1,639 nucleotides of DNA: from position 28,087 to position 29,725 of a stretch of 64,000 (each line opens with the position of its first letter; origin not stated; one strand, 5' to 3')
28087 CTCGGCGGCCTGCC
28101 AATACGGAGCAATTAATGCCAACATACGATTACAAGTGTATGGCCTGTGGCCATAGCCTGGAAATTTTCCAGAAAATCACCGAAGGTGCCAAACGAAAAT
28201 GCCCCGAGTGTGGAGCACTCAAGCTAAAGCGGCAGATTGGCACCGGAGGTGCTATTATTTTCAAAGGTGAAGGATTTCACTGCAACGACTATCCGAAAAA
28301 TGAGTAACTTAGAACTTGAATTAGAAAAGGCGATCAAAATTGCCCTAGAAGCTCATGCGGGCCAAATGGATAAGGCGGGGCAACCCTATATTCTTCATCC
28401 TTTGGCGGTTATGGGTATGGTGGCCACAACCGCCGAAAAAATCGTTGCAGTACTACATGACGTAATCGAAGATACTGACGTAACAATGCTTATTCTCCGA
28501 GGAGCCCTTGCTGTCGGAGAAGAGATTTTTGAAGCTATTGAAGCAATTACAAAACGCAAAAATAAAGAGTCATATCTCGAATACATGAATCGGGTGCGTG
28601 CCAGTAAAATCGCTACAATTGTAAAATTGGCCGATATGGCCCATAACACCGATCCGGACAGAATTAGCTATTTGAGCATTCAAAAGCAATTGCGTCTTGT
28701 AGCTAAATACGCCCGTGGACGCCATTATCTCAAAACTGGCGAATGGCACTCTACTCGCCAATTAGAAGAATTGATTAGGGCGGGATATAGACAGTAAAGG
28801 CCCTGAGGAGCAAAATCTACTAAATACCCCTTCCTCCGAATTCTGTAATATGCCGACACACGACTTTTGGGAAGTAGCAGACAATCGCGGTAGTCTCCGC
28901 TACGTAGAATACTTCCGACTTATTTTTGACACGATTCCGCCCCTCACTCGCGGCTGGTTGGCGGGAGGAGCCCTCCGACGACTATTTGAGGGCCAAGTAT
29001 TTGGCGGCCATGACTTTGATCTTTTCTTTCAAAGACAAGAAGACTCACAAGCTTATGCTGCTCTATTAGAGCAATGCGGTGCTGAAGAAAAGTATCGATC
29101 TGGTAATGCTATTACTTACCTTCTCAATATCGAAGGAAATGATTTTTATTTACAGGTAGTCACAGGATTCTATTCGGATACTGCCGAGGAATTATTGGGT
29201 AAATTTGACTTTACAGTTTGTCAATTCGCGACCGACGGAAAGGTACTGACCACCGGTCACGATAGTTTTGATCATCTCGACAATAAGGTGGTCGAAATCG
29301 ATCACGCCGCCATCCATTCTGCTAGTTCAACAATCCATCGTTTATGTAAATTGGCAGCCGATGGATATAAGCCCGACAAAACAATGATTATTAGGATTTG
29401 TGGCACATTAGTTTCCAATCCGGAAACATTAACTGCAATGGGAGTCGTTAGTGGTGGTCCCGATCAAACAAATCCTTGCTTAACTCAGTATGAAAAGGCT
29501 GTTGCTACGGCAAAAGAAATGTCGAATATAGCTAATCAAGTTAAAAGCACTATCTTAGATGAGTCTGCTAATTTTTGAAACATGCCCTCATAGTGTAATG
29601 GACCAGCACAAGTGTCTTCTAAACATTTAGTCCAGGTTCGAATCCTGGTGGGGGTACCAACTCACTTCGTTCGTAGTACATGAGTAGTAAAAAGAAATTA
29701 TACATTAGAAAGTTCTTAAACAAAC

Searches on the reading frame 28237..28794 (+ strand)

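Call 3: search_protein_families(library=pfam, proteins=[window:28237-28794:+], max_evalue=0.01)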
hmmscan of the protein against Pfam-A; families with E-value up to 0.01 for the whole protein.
window:28237-28794:+ (186 aa): 1 family
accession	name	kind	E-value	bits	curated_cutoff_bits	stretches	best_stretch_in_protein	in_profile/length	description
PF13328.12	HD_4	-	2e-05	24.8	27.2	1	32-114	1-84/156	HD domain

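Call 6: search_protein_families(library=phrogs, proteins=[window:28237-28794:+], max_evalue=0.001)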
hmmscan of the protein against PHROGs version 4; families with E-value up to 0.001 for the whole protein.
window:28237-28794:+ (186 aa): 5 families
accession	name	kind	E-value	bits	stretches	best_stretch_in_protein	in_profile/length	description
phrog_990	-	other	1.6e-48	166.8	1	16-172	142-298/374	metal-dependent phosphohydrolase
phrog_30929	-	unknown function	2.3e-15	57.4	1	28-166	237-375/413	-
phrog_15275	-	unknown function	9.4e-07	29.7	1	28-139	29-149/223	-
phrog_32047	-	other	6.2e-05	23.4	1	12-84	8-87/301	phosphohydrolase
phrog_37235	-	other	0.00017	22.8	1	96-160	14-76/118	metal-dependent phosphohydrolase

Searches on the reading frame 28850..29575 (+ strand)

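Call 3: search_protein_families(library=pfam, proteins=[window:28850-29575:+], max_evalue=0.01)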
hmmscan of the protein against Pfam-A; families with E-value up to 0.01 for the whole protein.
window:28850-29575:+ (242 aa): 0 families

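Call 6: search_protein_families(library=phrogs, proteins=[window:28850-29575:+], max_evalue=0.001)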
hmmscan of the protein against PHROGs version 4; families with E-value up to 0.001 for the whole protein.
window:28850-29575:+ (242 aa): 3 families
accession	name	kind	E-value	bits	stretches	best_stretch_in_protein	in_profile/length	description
phrog_4400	-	unknown function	1.2e-11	45.7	1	26-187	18-192/248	-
phrog_1614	-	DNA, RNA and nucleotide metabolism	2.8e-10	41.3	1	35-142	37-161/268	nucleotidyltransferase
phrog_27100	-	unknown function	6.4e-06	26.4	1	36-184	32-178/386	-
